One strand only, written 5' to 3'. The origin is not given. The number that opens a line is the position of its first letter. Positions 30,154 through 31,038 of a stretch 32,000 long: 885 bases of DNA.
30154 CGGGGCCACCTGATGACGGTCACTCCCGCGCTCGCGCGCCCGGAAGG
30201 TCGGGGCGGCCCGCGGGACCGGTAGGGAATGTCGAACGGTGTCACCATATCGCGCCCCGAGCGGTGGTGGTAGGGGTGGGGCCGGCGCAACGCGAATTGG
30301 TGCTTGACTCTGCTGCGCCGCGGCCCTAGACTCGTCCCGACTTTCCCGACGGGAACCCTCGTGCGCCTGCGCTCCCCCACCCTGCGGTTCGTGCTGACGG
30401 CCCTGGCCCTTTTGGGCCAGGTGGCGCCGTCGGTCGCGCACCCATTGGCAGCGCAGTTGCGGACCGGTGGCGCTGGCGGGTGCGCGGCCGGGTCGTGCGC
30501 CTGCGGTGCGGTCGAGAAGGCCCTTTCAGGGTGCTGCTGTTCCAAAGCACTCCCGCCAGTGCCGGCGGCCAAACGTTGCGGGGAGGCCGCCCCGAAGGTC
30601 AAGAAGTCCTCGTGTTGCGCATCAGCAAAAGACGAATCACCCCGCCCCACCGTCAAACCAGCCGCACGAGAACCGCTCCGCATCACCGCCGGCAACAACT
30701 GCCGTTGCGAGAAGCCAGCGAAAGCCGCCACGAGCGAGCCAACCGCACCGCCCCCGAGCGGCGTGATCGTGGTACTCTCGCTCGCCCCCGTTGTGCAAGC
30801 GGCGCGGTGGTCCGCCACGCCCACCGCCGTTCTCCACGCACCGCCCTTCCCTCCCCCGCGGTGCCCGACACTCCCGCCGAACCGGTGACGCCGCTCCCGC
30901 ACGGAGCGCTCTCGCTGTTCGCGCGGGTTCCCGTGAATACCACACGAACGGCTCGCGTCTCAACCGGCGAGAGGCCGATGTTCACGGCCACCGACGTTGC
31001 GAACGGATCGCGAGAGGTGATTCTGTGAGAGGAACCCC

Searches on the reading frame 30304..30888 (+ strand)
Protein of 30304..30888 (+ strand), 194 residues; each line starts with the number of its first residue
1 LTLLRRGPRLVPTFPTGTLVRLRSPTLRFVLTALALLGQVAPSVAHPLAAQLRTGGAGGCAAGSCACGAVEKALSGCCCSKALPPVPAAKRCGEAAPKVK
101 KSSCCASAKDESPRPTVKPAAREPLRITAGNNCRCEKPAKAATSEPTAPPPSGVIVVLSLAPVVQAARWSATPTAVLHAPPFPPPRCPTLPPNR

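Call 14: search_protein_families(library=pfam, proteins=[window:30304-30888:+], max_evalue=0.01)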
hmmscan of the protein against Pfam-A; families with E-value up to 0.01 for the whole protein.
window:30304-30888:+ (194 aa): 0 families

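Call 38: search_protein_families(library=ncbifam, proteins=[window:30304-30888:+], max_evalue=1)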
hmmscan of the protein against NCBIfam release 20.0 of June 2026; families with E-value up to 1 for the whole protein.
window:30304-30888:+ (194 aa): 0 families

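Call 39: find_homologous_proteins(query=window:30304-30888:+, max_evalue=0.001)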
Query window:30304-30888:+: 1121 candidates shared short words with the query, none scored E <= 0.001.

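Call 54: search_protein_representatives(protein=window:30304-30888:+)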
Query: 194 residues. Proteins with E-value up to 0.001 (for the whole library): 14; up to 1e-10: 6; up to 1e-30: 0. The best 14 are listed.
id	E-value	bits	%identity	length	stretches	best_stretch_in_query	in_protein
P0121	6.8e-25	104.7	45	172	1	25-187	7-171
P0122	2.5e-15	73.4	41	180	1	23-186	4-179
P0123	3.2e-15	73.1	46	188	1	24-186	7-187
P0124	1.4e-14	71.0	46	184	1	21-186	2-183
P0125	1.1e-13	68.1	42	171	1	20-191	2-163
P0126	3.2e-13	66.6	38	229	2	22-134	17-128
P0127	1.4e-09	54.7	55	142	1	27-98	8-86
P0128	1.6e-07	48.0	35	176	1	22-185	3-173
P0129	1.1e-06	45.3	41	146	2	22-94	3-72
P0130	3.5e-06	43.6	33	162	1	28-187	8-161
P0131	9.4e-06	42.2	32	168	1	28-187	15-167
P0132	2.7e-05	40.7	34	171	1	20-186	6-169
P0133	4.3e-04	36.8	34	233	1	24-152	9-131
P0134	6.1e-04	36.3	35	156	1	58-186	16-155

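Call 55: find_encoding_contigs(protein=P0131, flank=3000, max_places=3)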
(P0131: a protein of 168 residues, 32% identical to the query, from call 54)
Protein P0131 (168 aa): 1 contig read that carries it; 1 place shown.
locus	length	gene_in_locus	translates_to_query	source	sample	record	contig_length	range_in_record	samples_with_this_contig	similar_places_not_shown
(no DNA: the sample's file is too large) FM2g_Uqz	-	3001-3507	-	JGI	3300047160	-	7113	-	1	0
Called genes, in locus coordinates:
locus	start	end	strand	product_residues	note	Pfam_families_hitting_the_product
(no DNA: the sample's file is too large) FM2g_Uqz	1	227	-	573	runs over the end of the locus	PF02254:TrkA_N, PF02080:TrkA_C (weak), PF02254:TrkA_N, PF02080:TrkA_C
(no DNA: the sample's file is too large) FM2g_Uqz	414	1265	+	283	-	-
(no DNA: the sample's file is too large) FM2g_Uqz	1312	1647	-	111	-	PF00085:Thioredoxin, PF13098:Thioredoxin_2 (weak), PF13905:Thioredoxin_8 (faint)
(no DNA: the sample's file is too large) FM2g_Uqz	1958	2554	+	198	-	-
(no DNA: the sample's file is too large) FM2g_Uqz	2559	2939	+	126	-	-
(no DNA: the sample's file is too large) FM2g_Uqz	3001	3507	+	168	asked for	-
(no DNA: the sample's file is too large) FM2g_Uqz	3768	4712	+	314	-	PF07963:N_methyl (weak), PF07596:SBP_bac_10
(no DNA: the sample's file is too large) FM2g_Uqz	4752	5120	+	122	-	-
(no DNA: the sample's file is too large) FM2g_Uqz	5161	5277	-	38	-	?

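Call 57: find_encoding_contigs(protein=P0130, flank=3000, max_places=3)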
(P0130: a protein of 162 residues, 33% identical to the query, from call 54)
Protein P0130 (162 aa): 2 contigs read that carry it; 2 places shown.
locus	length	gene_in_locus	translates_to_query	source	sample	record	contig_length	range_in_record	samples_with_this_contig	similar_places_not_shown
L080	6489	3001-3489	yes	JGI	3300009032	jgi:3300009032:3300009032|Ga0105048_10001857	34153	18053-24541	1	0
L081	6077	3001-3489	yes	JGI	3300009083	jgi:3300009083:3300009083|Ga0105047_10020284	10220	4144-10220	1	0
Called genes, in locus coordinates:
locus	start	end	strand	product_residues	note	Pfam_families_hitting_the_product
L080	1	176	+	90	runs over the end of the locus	-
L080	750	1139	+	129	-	PF01258:zf-dskA_traR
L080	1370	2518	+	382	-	PF00089:Trypsin, PF13365:Trypsin_2, PF00595:PDZ (weak), PF13180:PDZ_2, PF17820:PDZ_6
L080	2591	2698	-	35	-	-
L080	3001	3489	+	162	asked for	-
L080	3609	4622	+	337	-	PF07963:N_methyl (weak), PF07596:SBP_bac_10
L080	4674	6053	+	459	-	-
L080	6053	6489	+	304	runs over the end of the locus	PF00034:Cytochrom_C, PF13442:Cytochrome_CBB3, PF00578:AhpC-TSA, PF08534:Redoxin, PF13905:Thioredoxin_8 (weak)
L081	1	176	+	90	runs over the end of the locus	-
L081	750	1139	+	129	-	PF01258:zf-dskA_traR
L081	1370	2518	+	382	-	PF00089:Trypsin, PF13365:Trypsin_2, PF00595:PDZ (weak), PF13180:PDZ_2, PF17820:PDZ_6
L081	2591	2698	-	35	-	-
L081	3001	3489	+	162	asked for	-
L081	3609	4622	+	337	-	PF07963:N_methyl (weak), PF07596:SBP_bac_10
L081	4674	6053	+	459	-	-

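Call 58: find_encoding_contigs(protein=P0132, flank=3000, max_places=3)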
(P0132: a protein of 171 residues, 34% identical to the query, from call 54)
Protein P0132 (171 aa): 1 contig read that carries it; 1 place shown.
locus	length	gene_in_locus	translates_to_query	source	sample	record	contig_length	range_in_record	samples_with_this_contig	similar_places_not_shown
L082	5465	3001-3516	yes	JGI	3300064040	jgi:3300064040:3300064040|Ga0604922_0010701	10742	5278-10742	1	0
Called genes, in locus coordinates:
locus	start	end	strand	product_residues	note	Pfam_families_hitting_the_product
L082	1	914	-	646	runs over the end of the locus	-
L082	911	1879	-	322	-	PF13474:SnoaL_3, PF13577:SnoaL_4, PF14534:DUF4440, PF12680:SnoaL_2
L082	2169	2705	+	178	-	-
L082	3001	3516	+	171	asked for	-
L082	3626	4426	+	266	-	PF10670:DUF4198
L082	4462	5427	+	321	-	PF07963:N_methyl (weak), PF07596:SBP_bac_10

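Call 59: find_encoding_contigs(protein=P0133, flank=3000, max_places=3)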
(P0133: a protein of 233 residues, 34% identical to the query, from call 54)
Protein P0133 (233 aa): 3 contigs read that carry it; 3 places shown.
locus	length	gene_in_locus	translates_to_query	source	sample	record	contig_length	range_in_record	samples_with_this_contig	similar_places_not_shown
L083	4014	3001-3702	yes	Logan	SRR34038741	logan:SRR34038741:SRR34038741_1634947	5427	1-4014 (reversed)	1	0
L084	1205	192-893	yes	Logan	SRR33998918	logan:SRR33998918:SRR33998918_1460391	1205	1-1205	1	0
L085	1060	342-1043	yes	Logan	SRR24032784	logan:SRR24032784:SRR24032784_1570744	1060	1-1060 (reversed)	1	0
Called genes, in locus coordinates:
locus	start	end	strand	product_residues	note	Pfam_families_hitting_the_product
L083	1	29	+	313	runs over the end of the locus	PF00291:PALP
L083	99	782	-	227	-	PF00881:Nitroreductase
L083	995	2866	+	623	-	PF13589:HATPase_c_3 (faint)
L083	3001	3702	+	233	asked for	-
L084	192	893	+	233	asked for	-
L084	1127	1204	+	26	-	?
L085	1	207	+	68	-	?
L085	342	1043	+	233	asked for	-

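Call 70: find_encoding_contigs(protein=P0126, flank=2500, max_places=2)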
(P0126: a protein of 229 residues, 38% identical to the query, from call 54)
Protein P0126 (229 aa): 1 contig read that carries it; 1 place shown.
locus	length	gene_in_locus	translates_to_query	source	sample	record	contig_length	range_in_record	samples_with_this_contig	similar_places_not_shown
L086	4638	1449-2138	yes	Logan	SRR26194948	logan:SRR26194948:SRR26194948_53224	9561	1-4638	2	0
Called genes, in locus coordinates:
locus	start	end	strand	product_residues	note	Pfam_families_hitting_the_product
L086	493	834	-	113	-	-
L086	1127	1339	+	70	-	-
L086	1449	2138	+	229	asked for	-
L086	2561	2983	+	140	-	-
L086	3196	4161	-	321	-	PF13442:Cytochrome_CBB3, PF00034:Cytochrom_C (weak), PF08534:Redoxin, PF00578:AhpC-TSA, PF00085:Thioredoxin (faint), PF13905:Thioredoxin_8 (weak)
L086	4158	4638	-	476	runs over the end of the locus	-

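Call 71: find_encoding_contigs(protein=P0128, flank=2500, max_places=2)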
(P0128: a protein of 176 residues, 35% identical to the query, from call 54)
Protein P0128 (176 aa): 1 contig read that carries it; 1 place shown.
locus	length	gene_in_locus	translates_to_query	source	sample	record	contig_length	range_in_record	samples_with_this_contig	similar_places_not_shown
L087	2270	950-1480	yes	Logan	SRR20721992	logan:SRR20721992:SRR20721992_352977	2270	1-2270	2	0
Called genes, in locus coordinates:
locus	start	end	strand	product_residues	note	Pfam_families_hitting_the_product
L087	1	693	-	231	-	?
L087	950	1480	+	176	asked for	-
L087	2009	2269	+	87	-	?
